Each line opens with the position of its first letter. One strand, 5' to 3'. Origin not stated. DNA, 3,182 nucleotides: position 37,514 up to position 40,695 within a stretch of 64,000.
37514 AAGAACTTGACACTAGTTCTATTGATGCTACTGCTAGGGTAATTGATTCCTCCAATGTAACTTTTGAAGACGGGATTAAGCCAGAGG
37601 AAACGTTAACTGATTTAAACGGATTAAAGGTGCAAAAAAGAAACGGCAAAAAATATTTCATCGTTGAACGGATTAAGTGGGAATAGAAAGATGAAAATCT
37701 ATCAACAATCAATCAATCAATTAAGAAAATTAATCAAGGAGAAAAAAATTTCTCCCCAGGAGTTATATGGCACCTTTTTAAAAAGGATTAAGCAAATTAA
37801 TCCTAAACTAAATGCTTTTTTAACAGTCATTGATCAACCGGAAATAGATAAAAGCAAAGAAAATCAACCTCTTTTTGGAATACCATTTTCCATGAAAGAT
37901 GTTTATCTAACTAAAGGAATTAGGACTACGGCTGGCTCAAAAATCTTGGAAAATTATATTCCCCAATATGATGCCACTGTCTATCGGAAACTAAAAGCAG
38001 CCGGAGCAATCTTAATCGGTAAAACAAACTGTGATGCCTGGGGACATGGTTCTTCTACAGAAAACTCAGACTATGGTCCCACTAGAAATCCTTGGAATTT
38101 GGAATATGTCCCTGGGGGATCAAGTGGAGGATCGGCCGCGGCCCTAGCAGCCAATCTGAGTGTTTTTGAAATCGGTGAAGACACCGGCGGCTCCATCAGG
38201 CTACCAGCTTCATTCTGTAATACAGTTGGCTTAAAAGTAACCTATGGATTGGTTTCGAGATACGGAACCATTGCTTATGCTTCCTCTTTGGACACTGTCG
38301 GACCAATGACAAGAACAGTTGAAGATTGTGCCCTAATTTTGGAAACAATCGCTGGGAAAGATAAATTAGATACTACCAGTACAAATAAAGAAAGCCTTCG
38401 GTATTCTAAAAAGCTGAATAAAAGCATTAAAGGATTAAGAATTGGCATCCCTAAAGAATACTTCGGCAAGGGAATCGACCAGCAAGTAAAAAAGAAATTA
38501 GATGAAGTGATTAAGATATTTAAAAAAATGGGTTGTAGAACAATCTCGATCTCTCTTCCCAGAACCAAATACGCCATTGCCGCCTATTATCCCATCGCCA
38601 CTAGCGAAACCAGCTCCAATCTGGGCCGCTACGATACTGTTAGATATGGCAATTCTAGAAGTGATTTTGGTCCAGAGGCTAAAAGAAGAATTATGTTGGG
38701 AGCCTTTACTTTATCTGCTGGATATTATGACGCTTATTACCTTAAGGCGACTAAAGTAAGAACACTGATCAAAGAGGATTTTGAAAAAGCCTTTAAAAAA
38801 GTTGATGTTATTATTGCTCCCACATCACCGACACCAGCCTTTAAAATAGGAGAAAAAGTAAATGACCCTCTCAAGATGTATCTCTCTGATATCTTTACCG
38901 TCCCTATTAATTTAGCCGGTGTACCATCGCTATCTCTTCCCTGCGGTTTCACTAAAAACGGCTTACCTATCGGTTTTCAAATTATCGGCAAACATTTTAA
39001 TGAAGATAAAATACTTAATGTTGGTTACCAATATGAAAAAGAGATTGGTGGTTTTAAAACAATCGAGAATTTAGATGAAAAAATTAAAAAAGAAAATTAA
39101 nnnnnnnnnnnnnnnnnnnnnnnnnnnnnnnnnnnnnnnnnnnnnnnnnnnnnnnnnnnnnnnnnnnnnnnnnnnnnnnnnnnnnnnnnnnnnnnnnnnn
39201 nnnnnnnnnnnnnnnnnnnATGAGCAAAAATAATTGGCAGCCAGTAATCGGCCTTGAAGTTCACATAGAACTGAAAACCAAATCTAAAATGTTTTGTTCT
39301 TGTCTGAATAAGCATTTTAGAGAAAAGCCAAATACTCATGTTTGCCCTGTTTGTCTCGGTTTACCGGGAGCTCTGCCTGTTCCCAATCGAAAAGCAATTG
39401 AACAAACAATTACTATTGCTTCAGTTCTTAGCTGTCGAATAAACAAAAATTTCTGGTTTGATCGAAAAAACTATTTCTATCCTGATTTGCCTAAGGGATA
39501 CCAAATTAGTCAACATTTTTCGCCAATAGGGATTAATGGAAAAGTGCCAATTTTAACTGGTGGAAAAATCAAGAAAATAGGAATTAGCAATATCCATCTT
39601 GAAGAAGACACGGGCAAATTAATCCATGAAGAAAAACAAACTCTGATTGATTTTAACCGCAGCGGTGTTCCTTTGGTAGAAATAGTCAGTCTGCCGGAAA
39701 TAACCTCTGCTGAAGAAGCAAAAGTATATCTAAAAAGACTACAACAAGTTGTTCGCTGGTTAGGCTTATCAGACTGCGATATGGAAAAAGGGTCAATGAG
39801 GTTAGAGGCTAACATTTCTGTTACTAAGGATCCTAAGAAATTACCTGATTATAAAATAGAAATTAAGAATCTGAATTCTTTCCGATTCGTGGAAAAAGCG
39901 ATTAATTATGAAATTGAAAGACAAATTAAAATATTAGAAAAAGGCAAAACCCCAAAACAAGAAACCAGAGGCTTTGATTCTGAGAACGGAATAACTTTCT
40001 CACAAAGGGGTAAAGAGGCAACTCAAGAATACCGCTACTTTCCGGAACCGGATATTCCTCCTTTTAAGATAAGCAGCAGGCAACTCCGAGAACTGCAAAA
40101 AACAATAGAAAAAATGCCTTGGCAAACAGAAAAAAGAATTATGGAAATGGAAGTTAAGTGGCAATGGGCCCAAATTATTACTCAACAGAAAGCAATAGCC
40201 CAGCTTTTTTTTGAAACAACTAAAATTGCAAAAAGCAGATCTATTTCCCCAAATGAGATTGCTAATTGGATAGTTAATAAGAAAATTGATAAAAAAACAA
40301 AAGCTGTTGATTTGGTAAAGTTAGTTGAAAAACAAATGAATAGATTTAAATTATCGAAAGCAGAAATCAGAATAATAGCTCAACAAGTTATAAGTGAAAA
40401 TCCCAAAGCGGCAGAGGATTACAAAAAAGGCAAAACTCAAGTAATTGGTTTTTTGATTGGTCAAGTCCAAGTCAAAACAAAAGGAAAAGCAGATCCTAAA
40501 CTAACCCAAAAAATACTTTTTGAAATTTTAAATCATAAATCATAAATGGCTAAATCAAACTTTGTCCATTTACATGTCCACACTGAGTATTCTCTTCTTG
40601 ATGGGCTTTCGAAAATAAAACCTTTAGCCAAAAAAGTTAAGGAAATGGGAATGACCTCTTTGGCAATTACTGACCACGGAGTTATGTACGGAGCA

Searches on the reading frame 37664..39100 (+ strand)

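Call 9: search_protein_families(library=ncbifam, proteins=[window:37664-39100:+], max_evalue=1e-10)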
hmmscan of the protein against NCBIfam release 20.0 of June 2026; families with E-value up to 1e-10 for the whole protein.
window:37664-39100:+ (478 aa): 26 families (the best 25 are shown)
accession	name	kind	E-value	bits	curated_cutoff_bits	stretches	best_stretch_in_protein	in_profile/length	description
TIGR00132.1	gatA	equivalog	4.8e-169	563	481.1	1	21-461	2-464/466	Asp-tRNA(Asn)/Glu-tRNA(Gln) amidotransferase subunit GatA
NF006631.0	PRK09201.1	equivalog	8.8e-98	328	461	1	11-460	3-454/466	AtzE family amidohydrolase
TIGR02715.1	amido_AtzE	subfamily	6.7e-92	308.8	425.75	1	18-459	3-446/452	AtzE family amidohydrolase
NF005565.0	PRK07235.1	subfamily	4.5e-90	302.7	545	1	58-463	77-503/506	amidase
NF004815.0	PRK06169.1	equivalog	7.1e-88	295.2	506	1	10-461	5-459/471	amidase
NF005688.0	PRK07488.1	equivalog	8.8e-83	278.8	532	1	8-463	4-468/474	indoleacetamide hydrolase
NF005686.0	PRK07486.1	subfamily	2.4e-82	277.2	465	1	8-461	7-473/486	amidase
NF005517.0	PRK07139.1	equivalog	1.7e-78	264.3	546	1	62-463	29-435/439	amidase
NF005450.0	PRK07042.1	equivalog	1e-77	261.6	458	1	13-463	5-454/464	amidase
NF004816.0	PRK06170.1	equivalog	3.4e-74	250.3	503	1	9-466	6-487/493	amidase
NF006006.0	PRK08137.1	equivalog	4.3e-71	240.3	534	1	18-301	51-339/529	amidase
NF005687.0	PRK07487.1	subfamily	5e-66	223.4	428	1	10-465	3-460/468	amidase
TIGR02713.1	allophanate_hyd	equivalog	7.8e-66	222.7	511.05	1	61-461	23-413/563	allophanate hydrolase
NF006043.0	PRK08186.1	subfamily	1.3e-65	222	487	1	14-462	6-449/600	allophanate hydrolase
NF004717.0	PRK06061.1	equivalog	1.8e-64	218.2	498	1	15-460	17-466/483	amidase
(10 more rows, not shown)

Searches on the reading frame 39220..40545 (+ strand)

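Call 9: search_protein_families(library=ncbifam, proteins=[window:39220-40545:+], max_evalue=1e-10)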
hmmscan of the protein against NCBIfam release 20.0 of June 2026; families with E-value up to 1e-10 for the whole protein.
window:39220-40545:+ (441 aa): 9 families
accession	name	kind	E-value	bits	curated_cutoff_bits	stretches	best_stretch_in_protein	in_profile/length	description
NF004012.0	PRK05477.1-2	equivalog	9.2e-156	519.3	338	2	4-354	2-353/481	Asp-tRNA(Asn)/Glu-tRNA(Gln) amidotransferase subunit GatB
TIGR00133.1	gatB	equivalog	2.2e-141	471.7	314.8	2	5-354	3-355/481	Asp-tRNA(Asn)/Glu-tRNA(Gln) amidotransferase subunit GatB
NF004014.0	PRK05477.1-4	equivalog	4.3e-141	470.9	414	2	5-362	2-360/475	Asp-tRNA(Asn)/Glu-tRNA(Gln) amidotransferase subunit GatB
NF004015.0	PRK05477.1-5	equivalog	9.8e-123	410.3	628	1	3-360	12-370/488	Asp-tRNA(Asn)/Glu-tRNA(Gln) amidotransferase subunit GatB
NF004011.1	PRK05477.1-1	equivalog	2.3e-122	409.1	680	2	5-369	2-366/475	Asp-tRNA(Asn)/Glu-tRNA(Gln) amidotransferase subunit GatB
NF004013.0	PRK05477.1-3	equivalog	6.3e-114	381.2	653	1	5-321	16-342/501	Asp-tRNA(Asn)/Glu-tRNA(Gln) amidotransferase subunit GatB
NF003107.0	PRK04028.1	equivalog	1.1e-34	119.8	456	1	55-240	94-265/630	Glu-tRNA(Gln) amidotransferase subunit GatE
TIGR00134.1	gatE_arch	equivalog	1.3e-24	86.5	319.55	1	55-245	92-268/622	Glu-tRNA(Gln) amidotransferase subunit GatE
NF011291.0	PRK14703.1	equivalog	1.2e-12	46.9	681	1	369-438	699-768/769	glutamine--tRNA ligase/YqeY domain fusion protein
